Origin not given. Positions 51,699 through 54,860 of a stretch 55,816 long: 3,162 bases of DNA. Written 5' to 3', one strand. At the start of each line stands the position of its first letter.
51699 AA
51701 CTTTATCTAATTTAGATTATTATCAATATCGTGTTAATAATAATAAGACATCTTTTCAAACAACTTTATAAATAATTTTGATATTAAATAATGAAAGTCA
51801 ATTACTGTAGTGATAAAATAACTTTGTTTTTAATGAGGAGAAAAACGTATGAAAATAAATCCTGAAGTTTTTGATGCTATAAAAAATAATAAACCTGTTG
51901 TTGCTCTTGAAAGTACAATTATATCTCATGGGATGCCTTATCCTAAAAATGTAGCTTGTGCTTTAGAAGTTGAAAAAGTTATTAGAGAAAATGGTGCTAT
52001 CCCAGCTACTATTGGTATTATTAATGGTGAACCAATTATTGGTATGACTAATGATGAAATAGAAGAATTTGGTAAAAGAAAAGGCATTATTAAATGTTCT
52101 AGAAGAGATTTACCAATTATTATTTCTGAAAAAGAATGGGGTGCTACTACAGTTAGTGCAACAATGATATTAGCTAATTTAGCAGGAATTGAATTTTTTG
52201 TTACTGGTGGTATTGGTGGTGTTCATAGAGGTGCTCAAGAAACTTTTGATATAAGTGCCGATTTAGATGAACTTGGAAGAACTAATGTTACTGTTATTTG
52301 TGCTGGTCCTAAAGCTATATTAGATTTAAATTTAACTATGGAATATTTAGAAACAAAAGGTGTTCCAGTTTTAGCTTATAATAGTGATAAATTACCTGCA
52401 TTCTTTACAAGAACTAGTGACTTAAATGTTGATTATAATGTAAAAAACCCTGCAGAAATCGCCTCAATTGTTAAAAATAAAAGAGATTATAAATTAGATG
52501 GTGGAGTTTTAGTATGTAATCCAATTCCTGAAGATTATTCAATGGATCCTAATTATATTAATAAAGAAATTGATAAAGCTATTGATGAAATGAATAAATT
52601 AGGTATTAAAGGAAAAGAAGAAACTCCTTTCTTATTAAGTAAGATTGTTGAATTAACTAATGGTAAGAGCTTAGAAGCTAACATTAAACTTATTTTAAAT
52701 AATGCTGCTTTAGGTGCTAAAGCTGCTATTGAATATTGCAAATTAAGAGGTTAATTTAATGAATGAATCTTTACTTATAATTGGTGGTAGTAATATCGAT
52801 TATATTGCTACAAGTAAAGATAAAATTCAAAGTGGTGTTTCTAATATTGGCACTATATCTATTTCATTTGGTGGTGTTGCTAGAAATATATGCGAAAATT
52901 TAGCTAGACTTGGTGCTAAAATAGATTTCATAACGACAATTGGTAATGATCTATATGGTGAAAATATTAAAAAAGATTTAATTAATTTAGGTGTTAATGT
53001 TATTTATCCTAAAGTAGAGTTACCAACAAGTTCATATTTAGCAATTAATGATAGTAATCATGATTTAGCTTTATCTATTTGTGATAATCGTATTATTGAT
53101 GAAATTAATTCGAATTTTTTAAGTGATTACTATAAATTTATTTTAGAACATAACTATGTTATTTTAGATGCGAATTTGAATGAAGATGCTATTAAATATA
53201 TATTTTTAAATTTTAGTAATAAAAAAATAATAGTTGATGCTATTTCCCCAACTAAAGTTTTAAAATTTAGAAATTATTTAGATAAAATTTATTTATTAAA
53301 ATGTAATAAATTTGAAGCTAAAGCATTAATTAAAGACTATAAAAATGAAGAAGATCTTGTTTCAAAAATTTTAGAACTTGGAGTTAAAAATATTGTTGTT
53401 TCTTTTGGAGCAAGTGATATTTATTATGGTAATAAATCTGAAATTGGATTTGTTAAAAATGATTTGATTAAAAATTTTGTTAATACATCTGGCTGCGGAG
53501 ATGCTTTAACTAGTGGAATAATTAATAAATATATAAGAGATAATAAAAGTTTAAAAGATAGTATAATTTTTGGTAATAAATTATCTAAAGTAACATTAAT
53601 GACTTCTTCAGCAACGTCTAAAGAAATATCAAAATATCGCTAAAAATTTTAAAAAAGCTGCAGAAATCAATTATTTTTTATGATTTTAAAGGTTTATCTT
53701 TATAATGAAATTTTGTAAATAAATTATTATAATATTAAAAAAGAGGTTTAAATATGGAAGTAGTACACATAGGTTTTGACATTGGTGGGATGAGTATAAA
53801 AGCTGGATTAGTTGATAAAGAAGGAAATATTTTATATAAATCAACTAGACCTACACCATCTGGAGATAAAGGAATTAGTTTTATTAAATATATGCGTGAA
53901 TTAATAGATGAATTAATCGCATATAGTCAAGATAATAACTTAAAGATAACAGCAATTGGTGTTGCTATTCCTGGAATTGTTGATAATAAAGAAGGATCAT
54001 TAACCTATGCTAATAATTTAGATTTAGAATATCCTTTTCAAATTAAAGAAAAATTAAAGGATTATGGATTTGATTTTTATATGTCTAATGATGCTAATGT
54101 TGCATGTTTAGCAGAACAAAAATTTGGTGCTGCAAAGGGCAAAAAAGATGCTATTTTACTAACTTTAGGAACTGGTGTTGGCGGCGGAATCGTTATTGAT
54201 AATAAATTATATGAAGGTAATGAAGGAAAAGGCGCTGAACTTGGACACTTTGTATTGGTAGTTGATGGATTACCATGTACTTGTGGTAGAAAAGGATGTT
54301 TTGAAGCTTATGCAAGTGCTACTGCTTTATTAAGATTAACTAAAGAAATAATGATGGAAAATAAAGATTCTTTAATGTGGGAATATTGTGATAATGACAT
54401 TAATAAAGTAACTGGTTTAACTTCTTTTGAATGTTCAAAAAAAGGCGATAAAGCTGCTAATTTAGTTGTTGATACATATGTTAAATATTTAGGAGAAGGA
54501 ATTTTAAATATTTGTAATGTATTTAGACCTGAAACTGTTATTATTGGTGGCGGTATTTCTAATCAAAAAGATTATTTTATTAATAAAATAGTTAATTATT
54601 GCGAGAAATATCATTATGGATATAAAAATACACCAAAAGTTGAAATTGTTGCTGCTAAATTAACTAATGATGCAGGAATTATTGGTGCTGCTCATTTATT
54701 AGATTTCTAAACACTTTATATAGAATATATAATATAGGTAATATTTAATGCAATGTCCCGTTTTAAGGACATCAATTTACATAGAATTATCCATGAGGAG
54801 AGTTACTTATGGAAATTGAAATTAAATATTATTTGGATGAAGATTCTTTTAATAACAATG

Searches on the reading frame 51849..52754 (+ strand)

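Call 42: search_protein_families(library=pfam, proteins=[window:51849-52754:+], max_evalue=0.00001)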
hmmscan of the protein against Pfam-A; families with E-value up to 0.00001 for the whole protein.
window:51849-52754:+ (301 aa): 1 family
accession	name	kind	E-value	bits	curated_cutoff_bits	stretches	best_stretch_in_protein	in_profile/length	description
PF04227.17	Indigoidine_A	-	2.3e-128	428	25.2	1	6-294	1-290/291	Indigoidine synthase A like protein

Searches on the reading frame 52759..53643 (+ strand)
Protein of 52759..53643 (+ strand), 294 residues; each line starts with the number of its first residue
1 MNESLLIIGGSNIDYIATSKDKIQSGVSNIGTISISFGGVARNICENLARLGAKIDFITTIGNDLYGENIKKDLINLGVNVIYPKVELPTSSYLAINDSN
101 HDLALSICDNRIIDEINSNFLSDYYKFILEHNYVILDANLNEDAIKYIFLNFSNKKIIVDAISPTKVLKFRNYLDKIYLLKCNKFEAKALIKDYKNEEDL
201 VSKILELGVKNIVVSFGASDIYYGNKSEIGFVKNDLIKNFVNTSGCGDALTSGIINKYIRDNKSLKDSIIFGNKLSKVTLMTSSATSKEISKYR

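Call 42: search_protein_families(library=pfam, proteins=[window:52759-53643:+], max_evalue=0.00001)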
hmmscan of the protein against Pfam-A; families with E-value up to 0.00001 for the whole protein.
window:52759-53643:+ (294 aa): 1 family
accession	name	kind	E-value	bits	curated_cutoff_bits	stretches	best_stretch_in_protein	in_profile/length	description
PF00294.29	PfkB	-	1.4e-35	123.5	25.8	1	3-287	2-297/302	pfkB family carbohydrate kinase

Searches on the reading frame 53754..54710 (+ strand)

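Call 42: search_protein_families(library=pfam, proteins=[window:53754-54710:+], max_evalue=0.00001)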
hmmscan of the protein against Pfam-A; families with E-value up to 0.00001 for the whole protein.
window:53754-54710:+ (318 aa): 1 family
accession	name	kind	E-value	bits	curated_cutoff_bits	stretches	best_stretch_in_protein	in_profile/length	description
PF00480.26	ROK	-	2.6e-69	234.4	22.9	1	6-316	2-291/294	ROK family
